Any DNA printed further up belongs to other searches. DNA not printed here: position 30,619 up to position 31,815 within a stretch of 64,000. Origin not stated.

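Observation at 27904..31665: Orphan CbbQ/NorQ AAA+ ATPase and CbbO/NorD VWA pair coupled to a VOC-fold protein rather than Rubisco or NO reductase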

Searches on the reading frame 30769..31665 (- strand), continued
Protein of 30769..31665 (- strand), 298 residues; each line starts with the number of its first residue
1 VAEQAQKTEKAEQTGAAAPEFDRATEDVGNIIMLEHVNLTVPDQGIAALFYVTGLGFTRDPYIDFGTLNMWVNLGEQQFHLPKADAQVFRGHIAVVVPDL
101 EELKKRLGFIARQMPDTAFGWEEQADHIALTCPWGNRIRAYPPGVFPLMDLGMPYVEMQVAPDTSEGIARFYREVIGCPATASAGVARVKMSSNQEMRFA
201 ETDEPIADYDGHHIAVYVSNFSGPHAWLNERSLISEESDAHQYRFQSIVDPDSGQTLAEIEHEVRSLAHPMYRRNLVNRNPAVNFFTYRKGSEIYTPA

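Call 43: search_protein_families(library=pfam, proteins=[L100:3472-4950:-, L100:4928-5710:-, L100:5741-6790:-, L100:6826-7722:-, L100:7832-9289:-, L100:786-1994:+, L100:2018-2464:+], max_evalue=0.01)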
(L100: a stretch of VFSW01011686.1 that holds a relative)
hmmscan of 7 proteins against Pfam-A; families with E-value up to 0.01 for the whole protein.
L100:3472-4950:- (492 aa): 3 families
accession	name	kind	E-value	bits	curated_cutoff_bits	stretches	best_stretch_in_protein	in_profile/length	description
PF13520.12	AA_permease_2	-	4.3e-47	161.4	27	1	46-446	1-401/427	Amino acid permease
PF00324.27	AA_permease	-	6.6e-37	127.7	24.6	1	53-445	4-416/470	Amino acid permease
PF13906.12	AA_permease_C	-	3e-16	59.7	27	1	426-476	1-51/51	C-terminus of AA_permease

L100:4928-5710:- (260 aa): 5 families
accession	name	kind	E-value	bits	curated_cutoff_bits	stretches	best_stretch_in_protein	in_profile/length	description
PF13561.12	adh_short_C2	-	2e-63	214.5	27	1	19-256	1-234/236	Enoyl-(Acyl carrier protein) reductase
PF00106.31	adh_short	-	9.4e-52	175.8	26.6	1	16-204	4-188/195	short chain dehydrogenase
PF08659.16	KR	-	1.4e-09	38.5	22.6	1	16-168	4-152/180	KR domain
PF01370.27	Epimerase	-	5.4e-06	26.4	20.9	1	16-196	2-176/240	NAD dependent epimerase/dehydratase family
PF23441.1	SDR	-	8.2e-06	25.8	27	1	16-256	11-254/258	SDR-like rossmann domain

L100:5741-6790:- (349 aa): 2 families
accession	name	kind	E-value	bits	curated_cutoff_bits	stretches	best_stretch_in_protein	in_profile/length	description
PF01212.27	Beta_elim_lyase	-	6.9e-104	347.6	27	1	3-288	1-286/288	Beta-eliminating lyase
PF01041.23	DegT_DnrJ_EryC1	-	0.0027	17.4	19.8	0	23-72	13-62/360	DegT/DnrJ/EryC1/StrS aminotransferase family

L100:6826-7722:- (298 aa): 6 families
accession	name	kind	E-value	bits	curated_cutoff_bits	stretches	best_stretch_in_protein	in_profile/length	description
PF07728.20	AAA_5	-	2.9e-32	112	22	1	59-199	1-139/139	AAA domain (dynein-related subfamily)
PF08406.16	CbbQ_C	-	6.6e-27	94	20.6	1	212-295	1-84/85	CbbQ/NirQ/NorQ C-terminal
PF07724.20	AAA_2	-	0.00019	22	27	1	60-165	6-109/166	AAA domain (Cdc48 subfamily)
PF00158.32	Sigma54_activat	-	0.0036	17.4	20.2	1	48-108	13-73/168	Sigma-54 interaction domain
PF01078.27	Mg_chelatase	-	0.0036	17.2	20.3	0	131-189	108-165/207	Magnesium chelatase, subunit ChlI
PF13401.12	AAA_22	-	0.01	16.6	27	0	59-112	7-57/130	AAA domain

L100:7832-9289:- (485 aa): 5 families
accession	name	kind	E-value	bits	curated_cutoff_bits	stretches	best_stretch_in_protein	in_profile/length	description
PF01406.26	tRNA-synt_1e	-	6.4e-84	282.3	27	1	25-338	4-298/301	tRNA synthetases class I (C) catalytic domain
PF23493.1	CysS_C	-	3.6e-08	33.8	23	1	432-476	2-46/51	Cysteinyl-tRNA ligase anticodon binding domain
PF09190.17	DALR_2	-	1.3e-06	29.3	22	1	373-421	1-56/57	DALR domain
PF09334.17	tRNA-synt_1g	-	2.4e-06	27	20.1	1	43-167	13-124/391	tRNA synthetases class I (M)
PF01921.24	tRNA-synt_1f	-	0.00039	19.9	27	0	237-339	226-328/360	tRNA synthetases class I (K)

L100:786-1994:+ (402 aa): 5 families
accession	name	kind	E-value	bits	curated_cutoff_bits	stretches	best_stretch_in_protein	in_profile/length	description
PF00441.29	Acyl-CoA_dh_1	-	4.3e-44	150.7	22.4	1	248-396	1-149/150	Acyl-CoA dehydrogenase, C-terminal domain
PF02771.21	Acyl-CoA_dh_N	-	1.7e-31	109.4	22.9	1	25-135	2-113/113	Acyl-CoA dehydrogenase, N-terminal domain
PF02770.24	Acyl-CoA_dh_M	-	8.4e-29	100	33.3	1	139-236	1-97/97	Acyl-CoA dehydrogenase, middle domain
PF08028.16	Acyl-CoA_dh_2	-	2.2e-13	51.1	22.7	1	269-385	7-133/134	Acyl-CoA dehydrogenase, C-terminal domain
PF22924.1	ACOX_C_alpha1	-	0.00038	20.7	27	1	327-394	99-166/169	Acyl-CoA oxidase, C-alpha1 domain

L100:2018-2464:+ (148 aa): 3 families
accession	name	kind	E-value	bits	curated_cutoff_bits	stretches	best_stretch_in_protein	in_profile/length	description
PF20795.3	DUF6841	-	1.7e-05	25.8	27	1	32-133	24-124/129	NTF2-like protein (DUF6841)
PF13474.12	SnoaL_3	-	5.7e-05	23.9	22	1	21-131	5-112/121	SnoaL-like domain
PF14534.12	DUF4440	-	0.00017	22.4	25.2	1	21-130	5-107/107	Domain of unknown function (DUF4440)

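Call 56: search_solved_structures(query=A1, max_evalue=10, show_alignments=4)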
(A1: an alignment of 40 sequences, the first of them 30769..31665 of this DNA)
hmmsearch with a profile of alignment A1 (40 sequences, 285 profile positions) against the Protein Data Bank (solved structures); distinct sequences matched with E-value up to 10: 21.
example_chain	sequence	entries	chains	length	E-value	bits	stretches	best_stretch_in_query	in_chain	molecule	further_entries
6qh4_C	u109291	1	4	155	0.0024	20.5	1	17-64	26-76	Methylmalonyl-CoA epimerase, mitochondrial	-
3pkv_A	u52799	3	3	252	0.0025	20.4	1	142-231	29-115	Toxoflavin lyase (TflA)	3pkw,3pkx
3rmu_A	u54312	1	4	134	0.0027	20.3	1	17-64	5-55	Methylmalonyl-CoA epimerase, mitochondrial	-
3oul_A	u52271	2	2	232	0.0033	20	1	147-231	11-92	Toxoflavin-degrading enzyme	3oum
9onv_A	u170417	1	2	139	0.0073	18.9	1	140-236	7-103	Metallothiol transferase FosB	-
7n7g_A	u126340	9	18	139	0.01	18.4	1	140-236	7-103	Metallothiol transferase FosB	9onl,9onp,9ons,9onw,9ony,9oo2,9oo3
5uhj_A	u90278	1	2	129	0.045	16.3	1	15-43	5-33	Glyoxalase/bleomycin resisance protein/dioxygenase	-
5umq_A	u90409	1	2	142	0.06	15.9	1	15-42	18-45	Glyoxalase/bleomycin resisance protein/dioxygenase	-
2qqz_A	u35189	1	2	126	0.088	15.4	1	15-127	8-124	Glyoxalase family protein, putative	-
8he6_A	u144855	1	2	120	0.099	15.2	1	143-227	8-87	All3014 protein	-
6cky_A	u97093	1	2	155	0.28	13.7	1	17-42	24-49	Glyoxalase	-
8xtv_A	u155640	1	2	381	0.29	13.6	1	9-46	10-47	4-hydroxyphenylpyruvate dioxygenase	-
9lia_B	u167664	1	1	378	0.32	13.5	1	9-46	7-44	4-hydroxyphenylpyruvate dioxygenase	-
5umw_A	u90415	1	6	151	0.44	13.1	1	17-42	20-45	Glyoxalase/bleomycin resisance protein/dioxygenase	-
1jc4_A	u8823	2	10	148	0.57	12.7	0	159-223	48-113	Methylmalonyl-CoA epimerase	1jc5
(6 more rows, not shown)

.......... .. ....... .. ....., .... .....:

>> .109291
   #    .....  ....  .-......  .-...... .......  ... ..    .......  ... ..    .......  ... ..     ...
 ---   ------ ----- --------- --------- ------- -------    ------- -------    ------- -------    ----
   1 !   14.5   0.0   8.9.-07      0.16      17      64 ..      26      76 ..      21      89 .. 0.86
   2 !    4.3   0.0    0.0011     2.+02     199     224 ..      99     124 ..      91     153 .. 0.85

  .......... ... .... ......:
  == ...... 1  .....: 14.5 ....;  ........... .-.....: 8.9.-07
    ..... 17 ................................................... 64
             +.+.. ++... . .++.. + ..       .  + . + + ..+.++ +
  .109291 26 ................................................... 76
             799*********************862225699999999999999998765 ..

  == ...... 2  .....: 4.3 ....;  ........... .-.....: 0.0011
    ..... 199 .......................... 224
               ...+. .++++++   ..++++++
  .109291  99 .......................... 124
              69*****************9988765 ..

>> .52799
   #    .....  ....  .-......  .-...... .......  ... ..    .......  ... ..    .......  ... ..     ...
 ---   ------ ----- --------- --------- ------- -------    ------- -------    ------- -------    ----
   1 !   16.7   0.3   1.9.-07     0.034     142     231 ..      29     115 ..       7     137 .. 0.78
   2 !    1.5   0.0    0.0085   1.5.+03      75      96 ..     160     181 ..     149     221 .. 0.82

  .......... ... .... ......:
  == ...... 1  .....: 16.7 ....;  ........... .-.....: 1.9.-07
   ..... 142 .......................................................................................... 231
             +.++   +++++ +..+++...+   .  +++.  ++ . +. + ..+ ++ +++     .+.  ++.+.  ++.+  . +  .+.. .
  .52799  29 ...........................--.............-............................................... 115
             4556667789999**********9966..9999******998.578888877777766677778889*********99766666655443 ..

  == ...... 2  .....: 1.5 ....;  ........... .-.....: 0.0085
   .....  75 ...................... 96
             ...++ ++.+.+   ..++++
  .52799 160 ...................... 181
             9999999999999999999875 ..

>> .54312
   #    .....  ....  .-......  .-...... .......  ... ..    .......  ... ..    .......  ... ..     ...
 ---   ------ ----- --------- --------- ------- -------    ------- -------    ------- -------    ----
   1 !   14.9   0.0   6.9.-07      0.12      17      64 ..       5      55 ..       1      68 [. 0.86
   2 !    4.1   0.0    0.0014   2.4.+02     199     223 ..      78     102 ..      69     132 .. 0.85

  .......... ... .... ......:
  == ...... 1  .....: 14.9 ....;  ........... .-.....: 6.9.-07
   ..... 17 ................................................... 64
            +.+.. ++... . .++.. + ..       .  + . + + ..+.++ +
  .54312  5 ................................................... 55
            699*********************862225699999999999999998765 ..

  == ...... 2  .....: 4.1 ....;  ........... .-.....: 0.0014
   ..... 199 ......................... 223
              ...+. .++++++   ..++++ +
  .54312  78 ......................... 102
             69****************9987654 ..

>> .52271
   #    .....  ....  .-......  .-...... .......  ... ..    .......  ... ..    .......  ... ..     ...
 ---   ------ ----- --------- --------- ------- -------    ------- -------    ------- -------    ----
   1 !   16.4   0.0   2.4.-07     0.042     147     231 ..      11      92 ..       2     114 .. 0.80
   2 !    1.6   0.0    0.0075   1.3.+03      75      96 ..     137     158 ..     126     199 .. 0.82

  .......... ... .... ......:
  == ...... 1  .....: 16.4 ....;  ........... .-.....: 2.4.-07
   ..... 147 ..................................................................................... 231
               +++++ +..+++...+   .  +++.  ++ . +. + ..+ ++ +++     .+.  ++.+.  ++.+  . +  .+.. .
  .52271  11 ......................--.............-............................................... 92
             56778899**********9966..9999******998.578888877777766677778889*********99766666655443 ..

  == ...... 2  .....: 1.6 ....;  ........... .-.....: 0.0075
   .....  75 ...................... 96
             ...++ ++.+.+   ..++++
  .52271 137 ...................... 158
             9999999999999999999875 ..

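Call 74: search_protein_families(library=padloc, proteins=[window:30769-31665:-], max_evalue=0.001)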
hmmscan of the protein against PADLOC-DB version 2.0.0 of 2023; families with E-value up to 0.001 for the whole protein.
window:30769-31665:- (298 aa): 0 families

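Call 80: find_homologous_proteins(query=L038:7709-9664:+)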
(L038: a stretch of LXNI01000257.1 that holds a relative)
Query L038:7709-9664:+ (651 aa): 533 proteins with E <= 0.001 among 8000 candidates; the best 120 are listed.
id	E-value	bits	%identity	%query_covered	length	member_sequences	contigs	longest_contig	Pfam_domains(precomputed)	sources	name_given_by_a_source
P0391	0.0e+0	1398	94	100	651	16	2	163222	PF00092.35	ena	-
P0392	0.0e+0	1141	76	100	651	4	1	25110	-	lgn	-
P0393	0.0e+0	1134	75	100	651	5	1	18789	PF00092.35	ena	-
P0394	0.0e+0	1132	76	100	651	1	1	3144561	PF00092.35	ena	-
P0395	0.0e+0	1114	75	100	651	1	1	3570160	PF00092.35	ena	-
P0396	0.0e+0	1113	74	100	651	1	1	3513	PF00092.35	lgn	-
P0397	0.0e+0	1098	74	100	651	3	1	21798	PF00092.35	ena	-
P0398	0.0e+0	1098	74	100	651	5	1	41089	-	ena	-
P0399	0.0e+0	1097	74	100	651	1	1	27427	PF00092.35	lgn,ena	-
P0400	0.0e+0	1027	69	98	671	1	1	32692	-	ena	-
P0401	0.0e+0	1011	68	100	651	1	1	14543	-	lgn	-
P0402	3.2e-297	1005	68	100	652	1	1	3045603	-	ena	-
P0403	1.1e-287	974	65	100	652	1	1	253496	-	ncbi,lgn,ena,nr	ncbi:MAG: hypothetical protein F4W90_08240 [Gammaproteobacteria bacterium]|nr:hypothetical protein [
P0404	4.9e-264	896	62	100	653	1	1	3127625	PF00092.35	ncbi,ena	-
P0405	4.4e-256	869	79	74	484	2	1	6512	PF00092.35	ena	-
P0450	3.4e-157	543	44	100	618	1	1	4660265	-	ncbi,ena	-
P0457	8.5e-157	541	43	98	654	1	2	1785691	-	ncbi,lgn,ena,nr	ncbi:MAG: hypothetical protein OXU77_00990 [Gammaproteobacteria bacterium]|nr:hypothetical protein [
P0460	1.8e-156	540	44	100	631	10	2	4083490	-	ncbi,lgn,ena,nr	ncbi:MAG: hypothetical protein OXT64_00335 [Gammaproteobacteria bacterium]|nr:hypothetical protein [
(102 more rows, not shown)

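Call 81: find_encoding_contigs(protein=P0450, flank=6000, max_places=1)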
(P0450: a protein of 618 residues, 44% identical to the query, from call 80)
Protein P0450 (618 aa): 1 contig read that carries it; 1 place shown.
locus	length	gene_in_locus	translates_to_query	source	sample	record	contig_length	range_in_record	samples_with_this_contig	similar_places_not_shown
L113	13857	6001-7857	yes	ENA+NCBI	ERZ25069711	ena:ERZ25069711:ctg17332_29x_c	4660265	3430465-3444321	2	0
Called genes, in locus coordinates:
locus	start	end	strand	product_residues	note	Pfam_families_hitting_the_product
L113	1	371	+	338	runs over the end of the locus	PF04463:2-thiour_desulf, PF08349:DUF1722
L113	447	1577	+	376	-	PF00535:Glycos_transf_2, PF04138:GtrA_DPMS_TM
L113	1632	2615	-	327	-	PF00248:Aldo_ket_red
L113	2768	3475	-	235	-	PF08843:AbiEii (faint)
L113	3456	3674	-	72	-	-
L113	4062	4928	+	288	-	-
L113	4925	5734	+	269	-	PF07728:AAA_5, PF08406:CbbQ_C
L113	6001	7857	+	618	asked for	-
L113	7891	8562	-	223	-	PF01027:Bax1-I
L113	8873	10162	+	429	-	PF01743:PolyA_pol, PF12627:PolyA_pol_RNAbd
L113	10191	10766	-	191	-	PF01380:SIS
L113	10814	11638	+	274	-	PF00117:GATase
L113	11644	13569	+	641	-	PF02838:Glyco_hydro_20b (weak), PF14845:Glycohydro_20b2 (weak), PF00728:Glyco_hydro_20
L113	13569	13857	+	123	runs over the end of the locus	PF03544:TonB_C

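Call 82: find_encoding_contigs(protein=P0460, flank=6000, max_places=1)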
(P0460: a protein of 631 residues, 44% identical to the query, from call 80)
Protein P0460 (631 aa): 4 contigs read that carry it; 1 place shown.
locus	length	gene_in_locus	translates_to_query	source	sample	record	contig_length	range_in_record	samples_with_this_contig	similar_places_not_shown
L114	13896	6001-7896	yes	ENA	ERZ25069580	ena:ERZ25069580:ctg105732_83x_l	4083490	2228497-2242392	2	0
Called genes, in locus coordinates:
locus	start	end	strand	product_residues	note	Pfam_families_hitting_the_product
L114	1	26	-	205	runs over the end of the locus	PF00510:COX3 (weak)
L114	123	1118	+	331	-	PF04463:2-thiour_desulf, PF08349:DUF1722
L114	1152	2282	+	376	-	PF00535:Glycos_transf_2, PF10111:Glyco_tranf_2_2 (weak), PF04138:GtrA_DPMS_TM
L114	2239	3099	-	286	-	PF02567:PhzC-PhzF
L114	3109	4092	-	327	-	PF00248:Aldo_ket_red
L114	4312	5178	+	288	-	-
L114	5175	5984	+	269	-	PF07728:AAA_5, PF08406:CbbQ_C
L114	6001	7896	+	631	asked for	-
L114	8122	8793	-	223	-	PF01027:Bax1-I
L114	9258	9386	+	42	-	-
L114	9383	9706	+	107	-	PF10049:DUF2283 (weak), PF12728:HTH_17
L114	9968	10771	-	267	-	PF03981:Ubiq_cyt_C_chap (weak)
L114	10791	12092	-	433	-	PF04760:IF2_N (faint), PF01381:HTH_3 (faint), PF13560:HTH_31 (weak)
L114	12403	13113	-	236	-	PF03981:Ubiq_cyt_C_chap (faint)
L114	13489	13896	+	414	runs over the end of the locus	PF01743:PolyA_pol, PF12627:PolyA_pol_RNAbd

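Call 83: find_encoding_contigs(protein=P0457, flank=6000, max_places=1)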
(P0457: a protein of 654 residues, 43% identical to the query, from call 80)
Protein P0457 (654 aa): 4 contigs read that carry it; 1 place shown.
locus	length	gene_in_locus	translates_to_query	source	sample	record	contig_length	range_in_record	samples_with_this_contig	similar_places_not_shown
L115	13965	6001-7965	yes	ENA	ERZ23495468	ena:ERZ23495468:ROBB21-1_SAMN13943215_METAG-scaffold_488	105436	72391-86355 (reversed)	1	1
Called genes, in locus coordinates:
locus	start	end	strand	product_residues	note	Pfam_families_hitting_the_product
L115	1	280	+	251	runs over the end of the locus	PF12570:DUF3750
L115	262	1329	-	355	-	PF04055:Radical_SAM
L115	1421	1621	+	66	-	PF09957:VapB_antitoxin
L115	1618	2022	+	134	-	PF01850:PIN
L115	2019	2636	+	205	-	PF02798:GST_N, PF13417:GST_N_3, PF13409:GST_N_2, PF00043:GST_C (weak)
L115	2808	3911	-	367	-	-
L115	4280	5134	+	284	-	PF00903:Glyoxalase (faint)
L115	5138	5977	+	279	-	PF07728:AAA_5, PF08406:CbbQ_C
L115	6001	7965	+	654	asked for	-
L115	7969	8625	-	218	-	PF01027:Bax1-I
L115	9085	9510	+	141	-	PF08818:DUF1801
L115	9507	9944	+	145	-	-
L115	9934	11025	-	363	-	PF01926:MMR_HSR1, PF02421:FeoB_N, PF06071:YchF-GTPase_C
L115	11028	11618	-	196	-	PF01195:Pept_tRNA_hydro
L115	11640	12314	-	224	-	PF01386:Ribosomal_L25p, PF14693:Ribosomal_TL5_C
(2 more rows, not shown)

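Call 93: search_dna_similar(query=window:30769-31665:-, collection=plasmids, mode=protein, max_evalue=1e-10, max_rows=20)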
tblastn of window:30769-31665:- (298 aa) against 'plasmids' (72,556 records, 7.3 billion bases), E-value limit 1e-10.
No match.
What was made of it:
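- Tried and rejected: None were found (call 93).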
